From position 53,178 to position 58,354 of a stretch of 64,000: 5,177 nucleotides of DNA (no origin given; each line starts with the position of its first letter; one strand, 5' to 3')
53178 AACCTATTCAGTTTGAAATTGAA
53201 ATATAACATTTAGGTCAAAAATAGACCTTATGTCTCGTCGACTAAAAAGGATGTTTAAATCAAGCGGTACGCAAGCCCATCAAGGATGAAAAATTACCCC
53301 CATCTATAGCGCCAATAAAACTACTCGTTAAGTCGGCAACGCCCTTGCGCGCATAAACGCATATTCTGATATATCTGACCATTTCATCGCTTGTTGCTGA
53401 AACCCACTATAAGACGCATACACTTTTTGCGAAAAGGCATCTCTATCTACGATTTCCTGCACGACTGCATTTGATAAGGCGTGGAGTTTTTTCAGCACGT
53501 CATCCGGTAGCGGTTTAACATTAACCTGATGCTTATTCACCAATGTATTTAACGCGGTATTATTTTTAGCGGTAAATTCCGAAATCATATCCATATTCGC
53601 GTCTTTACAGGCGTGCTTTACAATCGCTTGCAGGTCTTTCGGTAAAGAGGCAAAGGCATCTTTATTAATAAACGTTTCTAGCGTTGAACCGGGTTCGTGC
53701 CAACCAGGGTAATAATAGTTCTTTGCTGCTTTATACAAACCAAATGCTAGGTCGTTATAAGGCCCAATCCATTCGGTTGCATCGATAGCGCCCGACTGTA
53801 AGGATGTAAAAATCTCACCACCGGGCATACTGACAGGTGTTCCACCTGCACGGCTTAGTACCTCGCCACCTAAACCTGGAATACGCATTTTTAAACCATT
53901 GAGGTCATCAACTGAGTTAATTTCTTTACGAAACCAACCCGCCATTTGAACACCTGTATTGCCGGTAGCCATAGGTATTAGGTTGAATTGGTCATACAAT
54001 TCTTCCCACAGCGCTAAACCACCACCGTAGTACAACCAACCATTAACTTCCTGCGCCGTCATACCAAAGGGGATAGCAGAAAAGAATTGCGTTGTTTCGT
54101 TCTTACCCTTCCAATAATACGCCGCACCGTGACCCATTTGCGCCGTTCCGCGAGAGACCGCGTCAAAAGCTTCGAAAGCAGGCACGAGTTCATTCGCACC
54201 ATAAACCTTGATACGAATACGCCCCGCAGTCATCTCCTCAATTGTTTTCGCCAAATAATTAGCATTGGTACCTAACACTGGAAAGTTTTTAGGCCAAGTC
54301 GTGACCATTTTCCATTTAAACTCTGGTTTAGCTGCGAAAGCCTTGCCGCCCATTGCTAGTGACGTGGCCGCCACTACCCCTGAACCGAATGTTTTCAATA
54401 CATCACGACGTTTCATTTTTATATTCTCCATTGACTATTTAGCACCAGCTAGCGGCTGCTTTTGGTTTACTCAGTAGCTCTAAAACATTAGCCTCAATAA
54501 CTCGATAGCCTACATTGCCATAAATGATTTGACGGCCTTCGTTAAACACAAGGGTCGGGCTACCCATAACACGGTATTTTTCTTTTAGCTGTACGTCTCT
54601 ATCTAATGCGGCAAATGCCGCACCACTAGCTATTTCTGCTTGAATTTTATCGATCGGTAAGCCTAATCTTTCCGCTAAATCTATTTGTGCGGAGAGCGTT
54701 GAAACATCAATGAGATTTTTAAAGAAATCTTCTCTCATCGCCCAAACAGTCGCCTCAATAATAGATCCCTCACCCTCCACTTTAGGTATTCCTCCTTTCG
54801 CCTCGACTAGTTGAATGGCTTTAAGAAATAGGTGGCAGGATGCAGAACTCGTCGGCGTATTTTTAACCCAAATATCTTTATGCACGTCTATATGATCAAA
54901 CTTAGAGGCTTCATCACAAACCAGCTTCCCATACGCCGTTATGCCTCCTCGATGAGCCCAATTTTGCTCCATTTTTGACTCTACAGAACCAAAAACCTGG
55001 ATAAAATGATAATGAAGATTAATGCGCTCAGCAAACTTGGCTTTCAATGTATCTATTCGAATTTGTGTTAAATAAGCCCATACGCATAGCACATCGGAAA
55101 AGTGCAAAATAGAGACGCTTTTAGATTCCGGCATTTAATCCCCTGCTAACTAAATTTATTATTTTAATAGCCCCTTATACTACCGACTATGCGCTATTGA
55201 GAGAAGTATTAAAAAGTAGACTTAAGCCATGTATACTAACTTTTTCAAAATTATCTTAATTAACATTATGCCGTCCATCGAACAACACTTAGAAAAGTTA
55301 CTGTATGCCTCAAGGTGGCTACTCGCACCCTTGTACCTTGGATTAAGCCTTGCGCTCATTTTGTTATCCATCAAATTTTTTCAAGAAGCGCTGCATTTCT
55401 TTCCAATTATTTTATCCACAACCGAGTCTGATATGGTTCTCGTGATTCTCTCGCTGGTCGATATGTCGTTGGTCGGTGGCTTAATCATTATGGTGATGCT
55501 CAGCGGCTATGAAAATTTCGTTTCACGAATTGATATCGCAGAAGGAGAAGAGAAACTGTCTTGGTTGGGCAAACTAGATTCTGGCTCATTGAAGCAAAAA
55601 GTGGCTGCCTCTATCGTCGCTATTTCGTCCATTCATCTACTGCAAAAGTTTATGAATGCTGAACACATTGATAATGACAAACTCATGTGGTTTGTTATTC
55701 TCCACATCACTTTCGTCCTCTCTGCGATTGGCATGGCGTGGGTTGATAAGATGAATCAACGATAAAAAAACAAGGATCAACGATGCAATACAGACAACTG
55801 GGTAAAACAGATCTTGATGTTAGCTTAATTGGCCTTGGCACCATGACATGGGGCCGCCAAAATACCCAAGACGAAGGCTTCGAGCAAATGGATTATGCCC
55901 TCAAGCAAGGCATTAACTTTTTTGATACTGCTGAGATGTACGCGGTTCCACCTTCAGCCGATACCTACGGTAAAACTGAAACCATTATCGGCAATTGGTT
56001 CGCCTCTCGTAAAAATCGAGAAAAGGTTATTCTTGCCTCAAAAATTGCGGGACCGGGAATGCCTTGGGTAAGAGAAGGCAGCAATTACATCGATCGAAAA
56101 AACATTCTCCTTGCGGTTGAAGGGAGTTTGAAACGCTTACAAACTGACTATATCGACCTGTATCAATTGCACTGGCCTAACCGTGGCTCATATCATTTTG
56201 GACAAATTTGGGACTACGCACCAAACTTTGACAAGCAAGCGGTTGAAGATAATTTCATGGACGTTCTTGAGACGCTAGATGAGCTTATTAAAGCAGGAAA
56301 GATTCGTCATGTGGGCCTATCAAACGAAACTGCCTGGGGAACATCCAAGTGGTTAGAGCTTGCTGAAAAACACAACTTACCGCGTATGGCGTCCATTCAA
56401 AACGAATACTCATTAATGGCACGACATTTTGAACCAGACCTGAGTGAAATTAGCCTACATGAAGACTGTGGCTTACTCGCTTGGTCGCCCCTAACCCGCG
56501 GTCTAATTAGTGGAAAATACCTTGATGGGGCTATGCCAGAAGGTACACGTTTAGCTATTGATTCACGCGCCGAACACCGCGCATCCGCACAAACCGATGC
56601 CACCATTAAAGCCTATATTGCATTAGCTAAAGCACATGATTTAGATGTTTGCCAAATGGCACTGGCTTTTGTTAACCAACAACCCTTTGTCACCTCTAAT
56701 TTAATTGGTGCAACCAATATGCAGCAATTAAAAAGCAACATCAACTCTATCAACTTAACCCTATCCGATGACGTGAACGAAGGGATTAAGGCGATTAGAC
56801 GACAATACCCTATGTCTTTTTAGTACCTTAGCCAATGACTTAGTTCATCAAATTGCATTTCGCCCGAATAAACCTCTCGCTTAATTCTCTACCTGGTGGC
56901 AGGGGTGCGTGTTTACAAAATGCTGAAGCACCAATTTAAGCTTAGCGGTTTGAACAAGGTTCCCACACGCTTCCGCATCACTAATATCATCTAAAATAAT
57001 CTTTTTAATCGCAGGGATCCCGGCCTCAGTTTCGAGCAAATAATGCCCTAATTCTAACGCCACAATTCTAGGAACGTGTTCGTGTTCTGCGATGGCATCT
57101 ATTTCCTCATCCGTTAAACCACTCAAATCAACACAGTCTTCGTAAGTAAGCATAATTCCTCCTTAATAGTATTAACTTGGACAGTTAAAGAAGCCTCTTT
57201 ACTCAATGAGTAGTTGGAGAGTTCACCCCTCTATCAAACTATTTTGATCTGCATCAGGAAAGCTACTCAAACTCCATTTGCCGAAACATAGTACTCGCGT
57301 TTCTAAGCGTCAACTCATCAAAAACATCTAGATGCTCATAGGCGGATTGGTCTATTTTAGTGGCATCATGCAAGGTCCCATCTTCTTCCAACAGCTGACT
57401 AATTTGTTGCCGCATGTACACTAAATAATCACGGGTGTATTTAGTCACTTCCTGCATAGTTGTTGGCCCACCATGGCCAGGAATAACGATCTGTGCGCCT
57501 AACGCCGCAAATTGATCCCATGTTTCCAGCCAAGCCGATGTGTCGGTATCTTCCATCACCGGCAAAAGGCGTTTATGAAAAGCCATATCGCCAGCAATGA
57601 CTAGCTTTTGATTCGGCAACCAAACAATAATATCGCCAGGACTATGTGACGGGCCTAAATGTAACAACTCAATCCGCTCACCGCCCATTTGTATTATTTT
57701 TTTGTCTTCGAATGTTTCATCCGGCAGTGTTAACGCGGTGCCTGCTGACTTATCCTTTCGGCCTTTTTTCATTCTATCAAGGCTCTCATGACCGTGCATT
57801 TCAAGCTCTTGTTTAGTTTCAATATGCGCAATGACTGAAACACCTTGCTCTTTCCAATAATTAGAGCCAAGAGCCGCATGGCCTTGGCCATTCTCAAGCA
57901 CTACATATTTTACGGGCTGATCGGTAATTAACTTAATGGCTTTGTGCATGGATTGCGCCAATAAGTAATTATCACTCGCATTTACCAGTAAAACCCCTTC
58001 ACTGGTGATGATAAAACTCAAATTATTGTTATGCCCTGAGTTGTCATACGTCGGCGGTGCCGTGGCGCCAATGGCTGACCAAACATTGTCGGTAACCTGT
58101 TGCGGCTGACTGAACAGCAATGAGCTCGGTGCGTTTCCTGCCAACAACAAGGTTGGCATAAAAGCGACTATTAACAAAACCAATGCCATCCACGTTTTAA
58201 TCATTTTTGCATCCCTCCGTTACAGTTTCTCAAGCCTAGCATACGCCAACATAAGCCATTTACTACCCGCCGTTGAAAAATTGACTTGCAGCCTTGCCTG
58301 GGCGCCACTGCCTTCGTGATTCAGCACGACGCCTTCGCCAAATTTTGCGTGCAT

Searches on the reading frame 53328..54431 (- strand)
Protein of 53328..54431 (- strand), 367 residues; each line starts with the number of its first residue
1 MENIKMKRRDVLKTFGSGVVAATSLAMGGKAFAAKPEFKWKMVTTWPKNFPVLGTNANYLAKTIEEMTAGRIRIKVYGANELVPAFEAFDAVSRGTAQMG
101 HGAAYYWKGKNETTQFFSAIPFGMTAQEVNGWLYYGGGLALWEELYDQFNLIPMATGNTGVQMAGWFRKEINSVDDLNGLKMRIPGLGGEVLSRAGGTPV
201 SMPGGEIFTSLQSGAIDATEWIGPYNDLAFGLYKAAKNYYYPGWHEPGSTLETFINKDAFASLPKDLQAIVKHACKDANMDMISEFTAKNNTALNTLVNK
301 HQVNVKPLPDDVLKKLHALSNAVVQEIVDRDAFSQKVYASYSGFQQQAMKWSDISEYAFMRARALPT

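Call 62: search_protein_families(library=pfam, proteins=[window:53328-54431:-], max_evalue=0.00001)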
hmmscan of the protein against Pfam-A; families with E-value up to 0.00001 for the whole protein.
window:53328-54431:- (367 aa): 1 family
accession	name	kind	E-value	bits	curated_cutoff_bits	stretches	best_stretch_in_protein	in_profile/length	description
PF03480.18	DctP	-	1.1e-60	205.9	23.4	1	44-330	3-285/286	Bacterial extracellular solute-binding protein, family 7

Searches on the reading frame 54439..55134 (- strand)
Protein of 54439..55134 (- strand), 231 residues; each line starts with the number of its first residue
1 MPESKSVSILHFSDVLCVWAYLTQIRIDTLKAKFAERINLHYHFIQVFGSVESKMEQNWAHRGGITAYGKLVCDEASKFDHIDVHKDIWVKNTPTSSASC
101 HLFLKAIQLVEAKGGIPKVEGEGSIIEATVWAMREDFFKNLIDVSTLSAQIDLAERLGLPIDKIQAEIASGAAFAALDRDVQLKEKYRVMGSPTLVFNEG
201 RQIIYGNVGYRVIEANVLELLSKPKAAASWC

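Call 62: search_protein_families(library=pfam, proteins=[window:54439-55134:-], max_evalue=0.00001)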
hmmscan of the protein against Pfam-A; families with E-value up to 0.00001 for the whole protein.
window:54439-55134:- (231 aa): 2 families
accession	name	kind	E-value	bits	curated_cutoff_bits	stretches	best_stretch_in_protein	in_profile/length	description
PF01323.26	DSBA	-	1.2e-09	38.6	25.6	1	9-211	2-184/191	DSBA-like thioredoxin domain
PF13743.12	Thioredoxin_5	-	1.4e-07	31.9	27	1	12-199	3-165/186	Thioredoxin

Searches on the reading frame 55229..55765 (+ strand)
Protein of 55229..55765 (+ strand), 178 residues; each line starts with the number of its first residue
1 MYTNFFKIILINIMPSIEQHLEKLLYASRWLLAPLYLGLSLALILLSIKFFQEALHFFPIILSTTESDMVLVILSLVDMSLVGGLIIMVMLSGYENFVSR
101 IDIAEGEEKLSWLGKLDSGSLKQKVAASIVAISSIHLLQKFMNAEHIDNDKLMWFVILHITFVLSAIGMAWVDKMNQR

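Call 42: search_protein_families(library=ncbifam, proteins=[window:55229-55765:+], max_evalue=0.00001)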
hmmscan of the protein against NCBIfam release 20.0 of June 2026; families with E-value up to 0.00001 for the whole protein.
window:55229-55765:+ (178 aa): 1 family
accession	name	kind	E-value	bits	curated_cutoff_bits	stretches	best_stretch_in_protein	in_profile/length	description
TIGR00645.1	HI0507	hypoth_equivalog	7.5e-62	208.5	144.4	1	18-176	2-160/167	TIGR00645 family protein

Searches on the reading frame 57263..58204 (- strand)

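Call 42: search_protein_families(library=ncbifam, proteins=[window:57263-58204:-], max_evalue=0.00001)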
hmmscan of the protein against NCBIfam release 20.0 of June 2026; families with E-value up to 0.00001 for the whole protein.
window:57263-58204:- (313 aa): 25 families
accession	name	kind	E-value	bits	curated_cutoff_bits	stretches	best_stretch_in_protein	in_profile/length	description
TIGR04559.1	SoxH_rel_PQQ_2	hypoth_equivalog_domain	3.1e-42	145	280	1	35-313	5-283/283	quinoprotein relay system zinc metallohydrolase 2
TIGR04558.1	SoxH_rel_PQQ_1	hypoth_equivalog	1.4e-38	132.7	300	1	33-311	7-281/285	quinoprotein relay system zinc metallohydrolase 1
NF033087.1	bla_subclass_B2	equivalog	4.6e-19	69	240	1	58-253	20-212/221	subclass B2 metallo-beta-lactamase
NF033088.2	bla_subclass_B1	equivalog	4.9e-18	65.6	200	1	35-257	9-212/217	subclass B1 metallo-beta-lactamase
NF000329.2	bla_B2_CphA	exception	1.7e-15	57.4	500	1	59-254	48-240/253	CphA family subclass B2 metallo-beta-lactamase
NF041269.1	bla_B1_long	equivalog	9.4e-15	54.6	350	1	157-307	111-266/334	subclass B1 metallo-beta-lactamase, long type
NF012229.1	bla_class_B_core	domain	3.5e-13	49.9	100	1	59-197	15-139/139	metallo-beta-lactamase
NF038166.1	blaYEM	exception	1.5e-11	44.4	535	1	67-248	50-228/246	YEM family subclass B2 metallo-beta-lactamase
NF038046.1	blaCVI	exception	3.3e-11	43.2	575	1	62-244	47-226/255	CVI family subclass B2 metallo-beta-lactamase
NF012150.3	blaSPM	exception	1.2e-10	41.4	500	1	167-251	171-254/272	SPM family subclass B1 metallo-beta-lactamase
NF012225.0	blaSFH_gen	exception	1.7e-10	40.7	440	1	63-213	48-194/252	SFH-related subclass B2 metallo-beta-lactamase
NF012146.1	blaB-IND-MUS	exception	2.5e-10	40.1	270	1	53-253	42-227/237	BlaB/IND/MUS family subclass B1 metallo-beta-lactamase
NF000322.2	blaCcrA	exception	1.3e-09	38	550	1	66-255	52-236/249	CfiA family subclass B1 metallo-beta-lactamase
NF012145.1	blaDIM_SIM_IMP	exception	1.6e-09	37.9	288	1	65-246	24-193/209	DIM/SIM/IMP family subclass B1 metallo-beta-lactamase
NF012137.0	bla_xUS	exception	2e-09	37.3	400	1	55-266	44-240/246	MUS/TUS/MOC family subclass B1 metallo-beta-lactamase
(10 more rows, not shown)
